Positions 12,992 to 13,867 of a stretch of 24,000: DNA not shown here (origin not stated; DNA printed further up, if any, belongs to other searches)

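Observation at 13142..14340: ArsI/CadI-like thiol-rich enzyme co-transcribed with a CorE/SigZ-like ECF sigma factor carrying its own Cys/His-rich tail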

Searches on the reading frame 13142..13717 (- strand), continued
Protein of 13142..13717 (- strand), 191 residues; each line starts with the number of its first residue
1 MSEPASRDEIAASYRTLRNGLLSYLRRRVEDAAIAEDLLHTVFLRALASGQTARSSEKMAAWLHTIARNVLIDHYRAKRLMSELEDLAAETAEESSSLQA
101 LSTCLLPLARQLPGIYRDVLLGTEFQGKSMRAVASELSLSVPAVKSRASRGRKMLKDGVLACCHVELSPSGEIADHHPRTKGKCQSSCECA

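Call 55: search_protein_families(library=ncbifam, proteins=[L026:2225-3277:+, L032:4845-5939:+, L044:3924-4319:-, L044:3460-3921:-, L028:9154-10065:+, L001:4418-5770:-, L001:2097-3104:-, L001:3168-4430:-], max_evalue=0.000001)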
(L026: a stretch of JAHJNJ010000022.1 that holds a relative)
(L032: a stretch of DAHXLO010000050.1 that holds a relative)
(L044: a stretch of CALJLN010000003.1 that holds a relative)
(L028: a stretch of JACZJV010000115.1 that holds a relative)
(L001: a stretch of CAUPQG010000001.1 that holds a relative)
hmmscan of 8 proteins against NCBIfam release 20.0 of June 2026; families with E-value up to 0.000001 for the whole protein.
L026:2225-3277:+ (350 aa): 2 families
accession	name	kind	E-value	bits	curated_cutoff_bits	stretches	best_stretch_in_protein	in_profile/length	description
NF040736.1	efflux_SaoE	equivalog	7.2e-38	130.7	325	1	77-349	26-297/352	efflux transporter SaoE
NF033936.1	CuZnOut_SO0444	equivalog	6.7e-31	107.7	300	2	214-350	178-313/351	SO_0444 family Cu/Zn efflux transporter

L032:4845-5939:+ (364 aa): 1 family
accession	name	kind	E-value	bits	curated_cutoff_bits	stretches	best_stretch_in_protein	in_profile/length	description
TIGR00832.1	acr3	equivalog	5e-119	397.5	282.8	1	26-353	1-326/327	ACR3 family arsenite efflux transporter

L044:3924-4319:- (131 aa): 7 families
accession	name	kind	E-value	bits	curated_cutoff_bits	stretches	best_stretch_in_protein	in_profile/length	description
NF033788.1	HTH_metalloreg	subfamily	3.1e-26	91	55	1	19-87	2-70/77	metalloregulator ArsR/SmtB family transcription factor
NF007528.0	PRK10141.1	subfamily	1.3e-24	86.3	97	1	20-129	8-116/117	metalloregulator ArsR/SmtB family transcription factor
NF033789.1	repress_SdpR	subfamily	5e-12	45.6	100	1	21-86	1-65/79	autorepressor SdpR family transcription factor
NF041413.1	ArsR_Rv2640c_fam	equivalog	4.5e-11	43.2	155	1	16-103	30-118/118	Rv2640c family ArsR-like transcriptional regulator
NF047906.1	CdPbTransRegCmtR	equivalog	9e-09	35.2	150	1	14-86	7-78/104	Cd(II)/Pb(II)-sensing metalloregulatory transcriptional regulator CmtR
NF045707.1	Dbac_1936_reg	equivalog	4.1e-08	33.1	115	1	21-86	10-74/99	ArsR/SmtB-type metalloregulator TsoR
NF040642.1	sulf_sens_BigR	equivalog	1.5e-07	31.3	155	1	12-87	4-78/95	sulfite-sensing transcriptional repressor BigR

L044:3460-3921:- (153 aa): 3 families
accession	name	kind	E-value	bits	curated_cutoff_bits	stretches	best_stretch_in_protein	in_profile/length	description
TIGR02691.1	arsC_pI258_fam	equivalog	4.8e-32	110.9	174.3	1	12-139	2-126/129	arsenate reductase (thioredoxin)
NF010053.0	PRK13530.1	subfamily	3.4e-26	92.2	215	1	10-142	5-128/133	arsenate reductase (thioredoxin)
TIGR02689.1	ars_reduc_gluta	equivalog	7.9e-19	68.1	157.6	1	11-136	3-119/126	arsenate reductase, glutathione/glutaredoxin type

L028:9154-10065:+ (303 aa): 17 families
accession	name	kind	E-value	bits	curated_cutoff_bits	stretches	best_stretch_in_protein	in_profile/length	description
TIGR01934.1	MenG_MenH_UbiE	subfamily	5.4e-16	58.6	158.35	1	147-227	63-144/223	ubiquinone/menaquinone biosynthesis methyltransferase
NF001244.0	PRK00216.1-5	equivalog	2.8e-15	56.2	216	1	147-226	74-155/236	bifunctional demethylmenaquinone methyltransferase/2-methoxy-6-polyprenyl-1,4-benzoquinol methylase UbiE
NF041537.1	ArsM_AhpD_UU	exception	1.1e-14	53.9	510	1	127-275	79-229/345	arsenite methyltransferase/AhpD domain selenoprotein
NF045667.1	MTase_DVU1556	equivalog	1.6e-12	47.4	155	1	125-230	23-125/213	DVU_1556 family methyltransferase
NF045882.1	PLipidMtase_Leg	equivalog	1.1e-11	44.9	390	1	124-230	42-149/207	phospholipid N-methyltransferase PmtA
NF008823.0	PRK11873.1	subfamily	1.6e-11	44.2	263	1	126-276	79-231/272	arsenite methyltransferase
NF047649.1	MTase_UXPK_star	exception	1.4e-10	40.7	460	1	126-275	79-230/283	methyltransferase/UXPK-star double selenoprotein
NF041536.1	ArsM_DUF2284_UU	exception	2.1e-10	39.6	575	1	126-276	78-230/459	arsenite methyltransferase/DUF2284 domain selenoprotein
NF001243.0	PRK00216.1-4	equivalog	2.9e-10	39.9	235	1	148-228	74-155/237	demethylmenaquinone methyltransferase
NF043040.1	corrin_prot_MT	hypoth_equivalog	1.1e-09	38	180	1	125-242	42-164/216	corrinoid protein-associated methyltransferase CpaM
TIGR02752.1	MenG_heptapren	equivalog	1.4e-09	37.8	419.85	1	148-233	72-157/231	demethylmenaquinone methyltransferase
NF001241.0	PRK00216.1-2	equivalog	5.2e-09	36.1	327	1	122-228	49-151/231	demethylmenaquinone methyltransferase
NF001240.0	PRK00216.1-1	equivalog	1.2e-08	34.4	378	1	153-227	95-171/251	bifunctional demethylmenaquinone methyltransferase/2-methoxy-6-polyprenyl-1,4-benzoquinol methylase UbiE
TIGR02072.1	BioC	equivalog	1.4e-08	34.8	184.95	1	127-225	37-133/244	malonyl-ACP O-methyltransferase BioC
NF001242.0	PRK00216.1-3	equivalog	2.6e-08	33.6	351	1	153-227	102-178/258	bifunctional demethylmenaquinone methyltransferase/2-methoxy-6-polyprenyl-1,4-benzoquinol methylase UbiE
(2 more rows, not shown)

L001:4418-5770:- (450 aa): 3 families
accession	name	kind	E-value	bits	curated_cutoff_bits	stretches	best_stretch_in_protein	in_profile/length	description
NF009409.0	PRK12770.1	subfamily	1.4e-11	44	343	0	10-38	20-48/360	putative glutamate synthase subunit beta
NF040505.1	ArsO_flavin_mono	equivalog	8.4e-10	38.6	425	1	11-225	3-184/346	ArsO family NAD(P)H-dependent flavin-containing monooxygenase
TIGR04018.1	Bthiol_YpdA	hypoth_equivalog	2.8e-09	36.2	339.9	0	11-57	2-48/316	YpdA family putative bacillithiol disulfide reductase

L001:2097-3104:- (335 aa): 1 family
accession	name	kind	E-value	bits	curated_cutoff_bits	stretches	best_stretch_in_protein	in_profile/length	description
NF052566.1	OrLpdHdlsOlsERhiz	equivalog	1.2e-47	162.7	475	1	47-320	2-273/293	ornithine lipid hydroxylase OlsE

L001:3168-4430:- (420 aa): 4 families
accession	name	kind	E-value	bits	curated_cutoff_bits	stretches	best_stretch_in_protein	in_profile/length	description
NF033733.1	MFS_ArsK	equivalog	1.4e-53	182.2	400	1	26-408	5-382/388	arsenite efflux MFS transporter ArsK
NF049980.1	SfMCT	equivalog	7.9e-15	54.4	320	1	40-393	17-372/378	L-lactate MFS transporter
TIGR04259.1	oxa_formateAnti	equivalog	3.9e-07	29.3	335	1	39-243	17-221/405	oxalate/formate MFS antiporter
TIGR00890.1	2A0111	subfamily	6.2e-07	28.7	374.85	1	41-404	19-372/377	oxalate/formate antiport family MFS transporter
